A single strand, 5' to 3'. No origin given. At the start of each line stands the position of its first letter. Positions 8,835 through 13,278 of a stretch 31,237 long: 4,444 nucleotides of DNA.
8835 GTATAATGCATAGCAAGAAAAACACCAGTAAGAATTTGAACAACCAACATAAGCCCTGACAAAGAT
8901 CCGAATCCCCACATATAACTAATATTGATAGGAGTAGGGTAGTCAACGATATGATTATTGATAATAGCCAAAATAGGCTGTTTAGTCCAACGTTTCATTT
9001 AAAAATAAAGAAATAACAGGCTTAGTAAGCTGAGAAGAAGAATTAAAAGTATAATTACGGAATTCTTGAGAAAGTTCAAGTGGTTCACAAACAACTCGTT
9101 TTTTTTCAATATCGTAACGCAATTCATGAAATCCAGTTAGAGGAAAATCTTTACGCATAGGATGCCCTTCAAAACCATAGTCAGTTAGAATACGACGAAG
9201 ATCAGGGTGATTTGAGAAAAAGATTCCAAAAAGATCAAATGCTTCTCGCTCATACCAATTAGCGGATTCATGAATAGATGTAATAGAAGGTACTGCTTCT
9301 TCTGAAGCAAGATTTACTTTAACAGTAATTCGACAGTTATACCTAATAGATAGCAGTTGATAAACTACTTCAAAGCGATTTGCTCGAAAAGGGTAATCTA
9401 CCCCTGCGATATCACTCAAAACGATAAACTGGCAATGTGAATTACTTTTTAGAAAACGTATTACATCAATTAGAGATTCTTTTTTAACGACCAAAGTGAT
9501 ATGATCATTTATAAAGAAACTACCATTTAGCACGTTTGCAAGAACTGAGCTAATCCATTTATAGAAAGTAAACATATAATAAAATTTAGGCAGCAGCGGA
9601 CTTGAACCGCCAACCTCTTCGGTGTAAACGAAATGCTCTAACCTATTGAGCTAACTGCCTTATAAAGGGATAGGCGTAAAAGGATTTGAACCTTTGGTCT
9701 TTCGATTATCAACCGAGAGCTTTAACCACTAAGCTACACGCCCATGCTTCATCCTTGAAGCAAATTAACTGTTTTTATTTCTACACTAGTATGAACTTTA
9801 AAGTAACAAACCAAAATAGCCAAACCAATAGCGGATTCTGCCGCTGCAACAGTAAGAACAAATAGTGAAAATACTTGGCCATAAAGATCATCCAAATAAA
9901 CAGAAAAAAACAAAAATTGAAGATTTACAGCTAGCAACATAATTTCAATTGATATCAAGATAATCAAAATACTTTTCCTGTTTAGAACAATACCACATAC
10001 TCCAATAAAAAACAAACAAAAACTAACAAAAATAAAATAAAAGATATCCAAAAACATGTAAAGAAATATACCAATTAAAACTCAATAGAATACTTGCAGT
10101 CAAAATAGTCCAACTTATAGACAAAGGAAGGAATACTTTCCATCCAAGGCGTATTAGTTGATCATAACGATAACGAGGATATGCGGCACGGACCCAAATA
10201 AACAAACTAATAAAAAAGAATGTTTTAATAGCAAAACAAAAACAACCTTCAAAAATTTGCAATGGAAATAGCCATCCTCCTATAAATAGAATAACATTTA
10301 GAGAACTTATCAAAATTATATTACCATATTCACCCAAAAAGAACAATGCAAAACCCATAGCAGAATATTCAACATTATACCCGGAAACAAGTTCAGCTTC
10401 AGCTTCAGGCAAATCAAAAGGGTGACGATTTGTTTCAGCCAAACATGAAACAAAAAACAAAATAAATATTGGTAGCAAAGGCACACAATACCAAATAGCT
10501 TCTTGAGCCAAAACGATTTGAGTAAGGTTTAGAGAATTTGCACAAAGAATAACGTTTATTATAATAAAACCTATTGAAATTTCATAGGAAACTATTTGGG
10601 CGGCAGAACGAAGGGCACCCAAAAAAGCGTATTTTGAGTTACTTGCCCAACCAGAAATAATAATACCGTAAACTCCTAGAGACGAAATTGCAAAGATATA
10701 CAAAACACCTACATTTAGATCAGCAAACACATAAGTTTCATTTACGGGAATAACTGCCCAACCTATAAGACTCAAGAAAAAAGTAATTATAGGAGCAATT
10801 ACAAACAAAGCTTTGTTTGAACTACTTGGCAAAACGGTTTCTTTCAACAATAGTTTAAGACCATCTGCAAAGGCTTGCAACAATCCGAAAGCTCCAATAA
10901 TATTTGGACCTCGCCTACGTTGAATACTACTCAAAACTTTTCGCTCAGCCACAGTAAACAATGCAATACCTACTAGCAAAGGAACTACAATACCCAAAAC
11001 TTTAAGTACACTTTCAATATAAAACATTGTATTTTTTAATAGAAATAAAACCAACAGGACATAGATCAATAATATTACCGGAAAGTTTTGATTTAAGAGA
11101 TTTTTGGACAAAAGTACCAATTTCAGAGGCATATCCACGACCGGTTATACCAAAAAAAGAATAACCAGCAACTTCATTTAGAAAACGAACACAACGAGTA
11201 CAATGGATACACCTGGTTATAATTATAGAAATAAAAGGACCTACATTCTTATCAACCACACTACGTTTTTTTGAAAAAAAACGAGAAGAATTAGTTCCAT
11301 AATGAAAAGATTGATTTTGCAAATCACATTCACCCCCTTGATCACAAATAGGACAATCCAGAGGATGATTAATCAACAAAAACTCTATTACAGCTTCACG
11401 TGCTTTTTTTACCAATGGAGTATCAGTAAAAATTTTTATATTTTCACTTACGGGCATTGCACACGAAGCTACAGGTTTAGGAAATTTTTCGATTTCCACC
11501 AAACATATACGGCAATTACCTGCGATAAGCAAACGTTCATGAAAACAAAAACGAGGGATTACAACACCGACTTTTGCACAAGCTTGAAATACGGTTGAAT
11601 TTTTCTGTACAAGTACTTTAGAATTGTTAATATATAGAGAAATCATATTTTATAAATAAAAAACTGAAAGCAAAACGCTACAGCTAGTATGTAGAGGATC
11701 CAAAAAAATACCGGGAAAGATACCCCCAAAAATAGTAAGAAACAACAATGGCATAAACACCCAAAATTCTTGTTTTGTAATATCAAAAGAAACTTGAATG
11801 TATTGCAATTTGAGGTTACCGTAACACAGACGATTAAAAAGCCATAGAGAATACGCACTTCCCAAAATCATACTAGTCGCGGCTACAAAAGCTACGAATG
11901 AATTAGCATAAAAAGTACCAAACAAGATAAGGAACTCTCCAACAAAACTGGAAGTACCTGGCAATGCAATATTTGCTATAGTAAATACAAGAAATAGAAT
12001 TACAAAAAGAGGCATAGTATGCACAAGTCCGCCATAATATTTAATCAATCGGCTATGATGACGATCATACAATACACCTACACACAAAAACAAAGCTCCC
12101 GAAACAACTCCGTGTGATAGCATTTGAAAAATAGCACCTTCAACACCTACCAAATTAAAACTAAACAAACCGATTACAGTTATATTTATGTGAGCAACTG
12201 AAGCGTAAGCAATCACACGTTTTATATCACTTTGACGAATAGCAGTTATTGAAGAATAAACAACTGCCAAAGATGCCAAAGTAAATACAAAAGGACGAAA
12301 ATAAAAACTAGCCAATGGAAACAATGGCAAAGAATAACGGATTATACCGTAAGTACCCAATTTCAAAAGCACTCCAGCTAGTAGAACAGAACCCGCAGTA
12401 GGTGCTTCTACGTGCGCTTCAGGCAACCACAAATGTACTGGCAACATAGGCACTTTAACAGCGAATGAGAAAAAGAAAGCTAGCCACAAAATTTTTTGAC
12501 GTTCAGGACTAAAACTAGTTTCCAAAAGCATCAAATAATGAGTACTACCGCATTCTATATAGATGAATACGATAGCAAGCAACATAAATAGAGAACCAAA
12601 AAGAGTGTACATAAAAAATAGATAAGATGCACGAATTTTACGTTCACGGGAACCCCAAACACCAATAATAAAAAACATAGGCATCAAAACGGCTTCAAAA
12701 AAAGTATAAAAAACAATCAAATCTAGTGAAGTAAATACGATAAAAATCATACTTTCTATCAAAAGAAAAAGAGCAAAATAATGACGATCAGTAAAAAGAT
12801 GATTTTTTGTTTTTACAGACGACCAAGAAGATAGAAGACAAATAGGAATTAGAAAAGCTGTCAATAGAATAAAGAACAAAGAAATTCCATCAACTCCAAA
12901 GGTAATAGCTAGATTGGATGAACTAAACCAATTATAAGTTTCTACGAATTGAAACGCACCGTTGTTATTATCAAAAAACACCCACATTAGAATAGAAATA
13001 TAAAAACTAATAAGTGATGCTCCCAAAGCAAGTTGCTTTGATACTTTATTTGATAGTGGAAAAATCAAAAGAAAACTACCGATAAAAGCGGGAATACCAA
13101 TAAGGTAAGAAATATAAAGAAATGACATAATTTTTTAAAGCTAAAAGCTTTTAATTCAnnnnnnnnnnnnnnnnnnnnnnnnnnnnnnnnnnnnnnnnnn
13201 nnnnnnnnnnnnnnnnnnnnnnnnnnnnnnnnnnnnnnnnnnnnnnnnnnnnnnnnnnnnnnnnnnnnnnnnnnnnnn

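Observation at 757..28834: TTA is a stop (or unassigned) codon, not leucine; 14 of 34 genes terminate on it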

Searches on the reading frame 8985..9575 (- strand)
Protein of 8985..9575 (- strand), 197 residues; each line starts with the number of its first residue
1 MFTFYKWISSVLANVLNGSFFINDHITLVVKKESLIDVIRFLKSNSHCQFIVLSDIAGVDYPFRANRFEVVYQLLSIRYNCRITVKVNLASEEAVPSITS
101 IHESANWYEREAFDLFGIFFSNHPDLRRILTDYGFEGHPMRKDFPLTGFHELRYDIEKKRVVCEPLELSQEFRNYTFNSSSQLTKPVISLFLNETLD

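Call 15: search_protein_families(library=ncbifam, proteins=[window:8985-9575:-], max_evalue=0.01)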
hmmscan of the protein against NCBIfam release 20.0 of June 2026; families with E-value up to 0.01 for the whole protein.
window:8985-9575:- (197 aa): 17 families
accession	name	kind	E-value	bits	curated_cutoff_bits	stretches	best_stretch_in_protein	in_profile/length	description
NF004733.0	PRK06074.1-5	equivalog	1.3e-73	246.9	225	1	10-180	15-185/203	NADH-quinone oxidoreductase subunit C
NF004730.0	PRK06074.1-1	equivalog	1.3e-50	172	193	1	8-168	12-180/200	NADH-quinone oxidoreductase subunit C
NF004731.0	PRK06074.1-3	equivalog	1.5e-50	171.9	303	1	14-180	15-181/207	NADH-quinone oxidoreductase subunit C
TIGR01961.1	NuoC_fam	subfamily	2.8e-46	157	122.45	1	28-148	3-122/122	NADH (or F420H2) dehydrogenase, subunit C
NF004732.0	PRK06074.1-4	equivalog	1.2e-38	133.3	376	1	65-166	114-217/250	NADH-quinone oxidoreductase subunit C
NF006304.0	PRK08491.1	equivalog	4.8e-34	118.1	228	1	17-149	50-179/263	NADH-quinone oxidoreductase subunit C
NF005856.0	PRK07785.1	equivalog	4.9e-34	118.3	224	1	20-149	96-227/246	NADH-quinone oxidoreductase subunit C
NF009808.0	PRK13292.1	equivalog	5.4e-33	113.8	1156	1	22-160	245-389/791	NADH-quinone oxidoreductase subunit B/C/D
NF008728.0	PRK11742.1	equivalog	3e-31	108.4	840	1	24-174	45-202/598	NADH-quinone oxidoreductase subunit C/D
NF004737.0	PRK06074.2-4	equivalog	9.1e-31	106.8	144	1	28-157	16-137/150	NADH-quinone oxidoreductase subunit C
NF005832.0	PRK07735.1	equivalog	2.2e-26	93.1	431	1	24-144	305-423/430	NADH-quinone oxidoreductase subunit C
NF040611.1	F420_dehyd_FpoC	exception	8.6e-23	81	220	1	25-144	28-146/158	F420H2 dehydrogenase subunit FpoC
NF004735.0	PRK06074.2-2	equivalog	2.1e-22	79.7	176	1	25-144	28-146/158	NADH-quinone oxidoreductase subunit C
NF009141.0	PRK12494.1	equivalog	2.1e-19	70.1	175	1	29-153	47-172/175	NAD(P)H-quinone oxidoreductase subunit J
NF004734.0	PRK06074.2-1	equivalog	1.5e-17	64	169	1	24-145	26-150/164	NADH-quinone oxidoreductase subunit C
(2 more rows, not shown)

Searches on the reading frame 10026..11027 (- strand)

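Call 15: search_protein_families(library=ncbifam, proteins=[window:10026-11027:-], max_evalue=0.01)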
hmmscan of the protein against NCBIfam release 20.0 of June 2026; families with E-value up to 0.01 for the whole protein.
window:10026-11027:- (334 aa): 7 families
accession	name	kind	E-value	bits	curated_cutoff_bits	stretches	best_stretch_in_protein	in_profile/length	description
NF004745.0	PRK06076.1-6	equivalog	7.7e-137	456.1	450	1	5-316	14-335/341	NADH-quinone oxidoreductase subunit NuoH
NF004742.0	PRK06076.1-3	equivalog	5.5e-119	397.5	531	1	4-315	22-349/356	NADH-quinone oxidoreductase subunit NuoH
NF004743.0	PRK06076.1-4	equivalog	1.8e-103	346.7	494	1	6-313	16-341/433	NADH-quinone oxidoreductase subunit NuoH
NF004740.0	PRK06076.1-1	equivalog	3.3e-100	335.8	399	1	4-316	12-322/325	NADH-quinone oxidoreductase subunit NuoH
NF004741.0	PRK06076.1-2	equivalog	1.4e-95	320.3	305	1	7-314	19-333/337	NADH-quinone oxidoreductase subunit NuoH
NF004744.0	PRK06076.1-5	equivalog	7.9e-77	258.9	542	2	9-258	33-286/372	NADH-quinone oxidoreductase subunit NuoH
NF040610.1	F420_dehyd_FpoH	exception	7.8e-74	249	475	1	12-307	18-332/339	F420H2 dehydrogenase subunit FpoH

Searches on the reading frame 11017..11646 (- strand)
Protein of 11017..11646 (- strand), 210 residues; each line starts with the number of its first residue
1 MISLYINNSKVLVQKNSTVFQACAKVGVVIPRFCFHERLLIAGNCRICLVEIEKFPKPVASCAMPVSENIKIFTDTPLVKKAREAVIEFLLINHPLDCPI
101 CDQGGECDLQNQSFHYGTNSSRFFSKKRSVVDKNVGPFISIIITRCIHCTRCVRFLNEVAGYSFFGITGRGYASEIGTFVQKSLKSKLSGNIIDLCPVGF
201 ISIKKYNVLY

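Call 15: search_protein_families(library=ncbifam, proteins=[window:11017-11646:-], max_evalue=0.01)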
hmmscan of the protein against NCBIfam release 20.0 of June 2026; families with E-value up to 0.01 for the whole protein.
window:11017-11646:- (210 aa): 8 families
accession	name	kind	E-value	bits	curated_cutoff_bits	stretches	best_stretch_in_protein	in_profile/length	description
TIGR01973.1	NuoG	equivalog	5.4e-103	345.9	470.05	1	4-207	1-204/606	NADH-quinone oxidoreductase subunit NuoG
NF005895.0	PRK07860.1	equivalog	2.2e-64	217.8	802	1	1-206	17-225/811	NADH-quinone oxidoreductase subunit G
NF040763.1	FeFe_hydrog_A6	exception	3.7e-46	157.7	765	1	2-205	1-209/571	NADH-dependent [FeFe] hydrogenase, group A6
NF005745.0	PRK07569.1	equivalog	6.2e-37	127.2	333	1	2-204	4-210/238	bidirectional hydrogenase complex protein HoxU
NF006305.0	PRK08493.1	equivalog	2.6e-33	115.1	591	1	1-183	1-180/819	NADH-quinone oxidoreductase subunit G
NF040762.1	Hydr_FeFe_Clost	exception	1.5e-22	79.9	900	1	3-204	2-207/572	ferredoxin hydrogenase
NF009454.0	PRK12814.1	equivalog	1.6e-21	76.4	916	1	2-98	4-100/657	putative NADPH-dependent glutamate synthase small subunit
TIGR02512.1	FeFe_hydrog_A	subfamily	0.0042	16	405.95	1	140-203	3-69/375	[FeFe] hydrogenase, group A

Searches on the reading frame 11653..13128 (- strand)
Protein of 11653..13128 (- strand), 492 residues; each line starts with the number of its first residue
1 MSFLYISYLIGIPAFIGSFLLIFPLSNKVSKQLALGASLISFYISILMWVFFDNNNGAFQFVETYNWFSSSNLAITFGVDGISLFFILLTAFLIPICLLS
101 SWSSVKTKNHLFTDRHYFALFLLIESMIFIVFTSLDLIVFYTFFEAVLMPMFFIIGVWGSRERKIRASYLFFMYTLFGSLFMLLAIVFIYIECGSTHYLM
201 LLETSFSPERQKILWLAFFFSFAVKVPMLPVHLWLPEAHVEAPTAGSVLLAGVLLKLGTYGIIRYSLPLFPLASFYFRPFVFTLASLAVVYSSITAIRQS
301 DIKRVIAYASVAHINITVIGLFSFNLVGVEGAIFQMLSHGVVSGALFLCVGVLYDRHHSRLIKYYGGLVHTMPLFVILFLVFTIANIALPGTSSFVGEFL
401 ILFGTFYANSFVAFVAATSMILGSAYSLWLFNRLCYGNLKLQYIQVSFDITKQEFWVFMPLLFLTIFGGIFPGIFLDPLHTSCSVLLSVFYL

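Call 15: search_protein_families(library=ncbifam, proteins=[window:11653-13128:-], max_evalue=0.01)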
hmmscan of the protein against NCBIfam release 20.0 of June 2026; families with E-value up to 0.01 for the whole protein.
window:11653-13128:- (492 aa): 68 families (the best 25 are shown)
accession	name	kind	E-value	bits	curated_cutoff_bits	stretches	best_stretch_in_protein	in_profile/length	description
NF004499.0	PRK05846.1-3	equivalog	6.9e-173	576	585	1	27-489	32-487/502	NADH-quinone oxidoreductase subunit M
TIGR01972.1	NDH_I_M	subfamily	9.4e-152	506.1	263.8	1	7-489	2-485/486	NADH-quinone oxidoreductase subunit M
NF004501.0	PRK05846.1-5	subfamily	2e-144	482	598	1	3-488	4-485/492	NADH-quinone oxidoreductase subunit M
NF004500.0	PRK05846.1-4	equivalog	2.2e-131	439.1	550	1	5-485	6-501/525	NADH-quinone oxidoreductase subunit M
NF004505.0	PRK05846.2-5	equivalog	2.9e-124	415.6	700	1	6-488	5-483/508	NADH-quinone oxidoreductase subunit M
NF004506.0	PRK05846.2-6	equivalog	1.6e-119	400.4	789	1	31-488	33-491/493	NADH-quinone oxidoreductase subunit M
NF004504.0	PRK05846.2-3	equivalog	1.4e-106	357.5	785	1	12-490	18-497/499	NADH-quinone oxidoreductase subunit M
NF004498.0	PRK05846.1-1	equivalog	9.8e-95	318.2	614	1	7-484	4-494/509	NADH-quinone oxidoreductase subunit M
NF009212.0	PRK12561.1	subfamily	8.3e-88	295.4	645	1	2-480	5-489/531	NAD(P)H-quinone oxidoreductase subunit 4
NF002713.0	PRK02546.1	subfamily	3e-79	266.9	827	1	3-484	8-496/533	NAD(P)H-quinone oxidoreductase subunit 4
NF005060.0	PRK06473.1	equivalog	5.6e-79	266.2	747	1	7-487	3-482/500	NADH-quinone oxidoreductase subunit M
NF005611.0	PRK07363.1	equivalog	3.9e-69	233.5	764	1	6-477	2-472/501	NADH-quinone oxidoreductase subunit M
NF004502.0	PRK05846.2-1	equivalog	1.8e-62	211.8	791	1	45-483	64-494/500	NADH-quinone oxidoreductase subunit M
NF004503.0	PRK05846.2-2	subfamily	1.3e-48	166.5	720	1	28-481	22-484/490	NADH-quinone oxidoreductase subunit M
NF009306.0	PRK12663.1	equivalog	3.2e-43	148.3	542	1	12-476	12-471/498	Na+/H+ antiporter subunit D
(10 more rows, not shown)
